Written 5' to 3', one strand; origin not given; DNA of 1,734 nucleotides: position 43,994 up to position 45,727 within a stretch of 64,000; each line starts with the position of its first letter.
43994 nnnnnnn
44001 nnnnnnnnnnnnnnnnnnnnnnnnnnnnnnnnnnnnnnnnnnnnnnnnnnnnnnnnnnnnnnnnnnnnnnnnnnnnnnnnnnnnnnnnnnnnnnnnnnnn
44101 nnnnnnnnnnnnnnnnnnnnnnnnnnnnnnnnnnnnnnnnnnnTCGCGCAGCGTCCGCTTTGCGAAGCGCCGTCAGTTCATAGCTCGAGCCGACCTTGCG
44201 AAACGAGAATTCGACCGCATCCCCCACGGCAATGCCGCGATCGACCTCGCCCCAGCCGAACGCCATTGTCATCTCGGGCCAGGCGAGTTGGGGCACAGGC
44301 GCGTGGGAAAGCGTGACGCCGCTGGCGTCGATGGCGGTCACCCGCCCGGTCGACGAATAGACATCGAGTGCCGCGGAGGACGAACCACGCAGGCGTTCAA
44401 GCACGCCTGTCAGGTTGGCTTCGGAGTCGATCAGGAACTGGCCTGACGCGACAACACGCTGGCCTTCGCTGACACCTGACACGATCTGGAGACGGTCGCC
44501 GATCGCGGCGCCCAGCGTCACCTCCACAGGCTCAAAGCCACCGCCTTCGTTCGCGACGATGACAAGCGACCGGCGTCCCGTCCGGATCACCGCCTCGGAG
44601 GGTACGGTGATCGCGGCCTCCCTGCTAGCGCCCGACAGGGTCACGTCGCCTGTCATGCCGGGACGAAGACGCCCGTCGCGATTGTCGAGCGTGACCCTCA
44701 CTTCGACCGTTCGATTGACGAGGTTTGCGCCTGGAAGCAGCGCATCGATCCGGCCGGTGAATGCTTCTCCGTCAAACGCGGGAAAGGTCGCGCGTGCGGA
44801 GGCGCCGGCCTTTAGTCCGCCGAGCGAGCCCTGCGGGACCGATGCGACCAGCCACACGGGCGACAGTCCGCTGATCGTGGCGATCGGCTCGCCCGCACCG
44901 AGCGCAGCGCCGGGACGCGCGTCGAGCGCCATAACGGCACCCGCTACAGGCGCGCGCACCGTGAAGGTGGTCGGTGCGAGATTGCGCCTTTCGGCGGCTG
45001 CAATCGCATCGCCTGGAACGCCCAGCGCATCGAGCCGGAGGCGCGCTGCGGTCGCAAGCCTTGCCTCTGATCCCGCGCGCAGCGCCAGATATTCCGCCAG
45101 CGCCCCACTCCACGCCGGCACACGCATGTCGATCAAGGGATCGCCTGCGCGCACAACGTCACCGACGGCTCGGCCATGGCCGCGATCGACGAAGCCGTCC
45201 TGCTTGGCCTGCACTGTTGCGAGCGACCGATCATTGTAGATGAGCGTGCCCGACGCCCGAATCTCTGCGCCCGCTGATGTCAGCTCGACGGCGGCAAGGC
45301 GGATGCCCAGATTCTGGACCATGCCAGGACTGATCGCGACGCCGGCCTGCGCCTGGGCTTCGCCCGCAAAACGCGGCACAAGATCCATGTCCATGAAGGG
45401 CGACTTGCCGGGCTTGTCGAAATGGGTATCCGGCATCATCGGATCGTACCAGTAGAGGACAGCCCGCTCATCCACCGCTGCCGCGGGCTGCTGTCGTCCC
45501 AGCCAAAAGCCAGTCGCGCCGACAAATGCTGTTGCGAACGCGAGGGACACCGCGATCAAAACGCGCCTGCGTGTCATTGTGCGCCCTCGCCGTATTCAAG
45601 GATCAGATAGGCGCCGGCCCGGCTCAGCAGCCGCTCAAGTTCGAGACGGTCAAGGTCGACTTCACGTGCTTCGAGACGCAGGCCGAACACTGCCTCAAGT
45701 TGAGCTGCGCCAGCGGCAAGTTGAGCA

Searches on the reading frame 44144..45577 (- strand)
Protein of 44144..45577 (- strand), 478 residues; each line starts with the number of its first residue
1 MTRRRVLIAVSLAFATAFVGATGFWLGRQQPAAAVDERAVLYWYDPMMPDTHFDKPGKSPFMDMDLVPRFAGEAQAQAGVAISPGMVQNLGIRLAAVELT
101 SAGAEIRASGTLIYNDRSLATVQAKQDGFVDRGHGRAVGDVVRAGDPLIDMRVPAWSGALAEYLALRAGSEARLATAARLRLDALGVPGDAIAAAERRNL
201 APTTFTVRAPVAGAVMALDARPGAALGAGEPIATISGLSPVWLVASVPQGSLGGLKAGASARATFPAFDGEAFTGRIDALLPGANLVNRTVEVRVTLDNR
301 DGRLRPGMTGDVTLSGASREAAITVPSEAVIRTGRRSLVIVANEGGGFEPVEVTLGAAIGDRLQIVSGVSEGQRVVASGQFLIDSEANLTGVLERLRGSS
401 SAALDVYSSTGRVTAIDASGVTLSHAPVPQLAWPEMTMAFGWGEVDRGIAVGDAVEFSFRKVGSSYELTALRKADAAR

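Call 12: search_protein_families(library=ncbifam, proteins=[window:44144-45577:-], max_evalue=0.00001)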
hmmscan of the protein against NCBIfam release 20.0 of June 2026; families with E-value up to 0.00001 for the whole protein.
window:44144-45577:- (478 aa): 11 families
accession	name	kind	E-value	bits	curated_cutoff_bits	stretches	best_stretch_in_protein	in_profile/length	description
NF007303.0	PRK09783.1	subfamily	9.5e-90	301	390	1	18-401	21-410/414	copper/silver efflux system membrane fusion protein CusB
TIGR01730.1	RND_mfp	subfamily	8.7e-39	133.4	94.9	1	194-384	126-314/322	efflux RND transporter periplasmic adaptor subunit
TIGR00999.1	8a0102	subfamily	2.6e-37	128.4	319.3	1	199-384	91-271/271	CzcB/NccB family metal efflux transporter periplasmic adaptor subunit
NF045680.1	DiMtlExpIhpB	equivalog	1.6e-20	73.3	450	1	190-386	124-317/326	divalent metal ion exporter adaptor subunit IhpB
NF007132.1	PRK09578.1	equivalog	1.3e-10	40.6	512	1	289-393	273-377/396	MexX/AxyX family multidrug efflux RND transporter periplasmic adaptor subunit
NF007348.0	PRK09838.1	subfamily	6.9e-09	35.8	143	1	399-464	35-104/115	cation efflux system protein CusF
NF033138.2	RND-peri-MexC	equivalog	1.3e-08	34.4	625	1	206-384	173-364/375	MexC family multidrug efflux RND transporter periplasmic adaptor subunit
NF008606.0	PRK11578.1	equivalog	5.5e-08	32.3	342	1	206-378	185-363/371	macrolide transporter subunit MacA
TIGR00998.1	8a0101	subfamily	2e-07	30.3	390.8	1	203-285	203-286/334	EmrA/EmrK family multidrug efflux transporter periplasmic adaptor subunit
NF002939.0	PRK03598.1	equivalog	1.8e-06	27.4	393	1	193-293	193-293/332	secretion protein HlyD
NF011604.1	PRK15030.1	equivalog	9.5e-06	24.8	765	1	291-380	274-364/397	multidrug efflux RND transporter periplasmic adaptor subunit AcrA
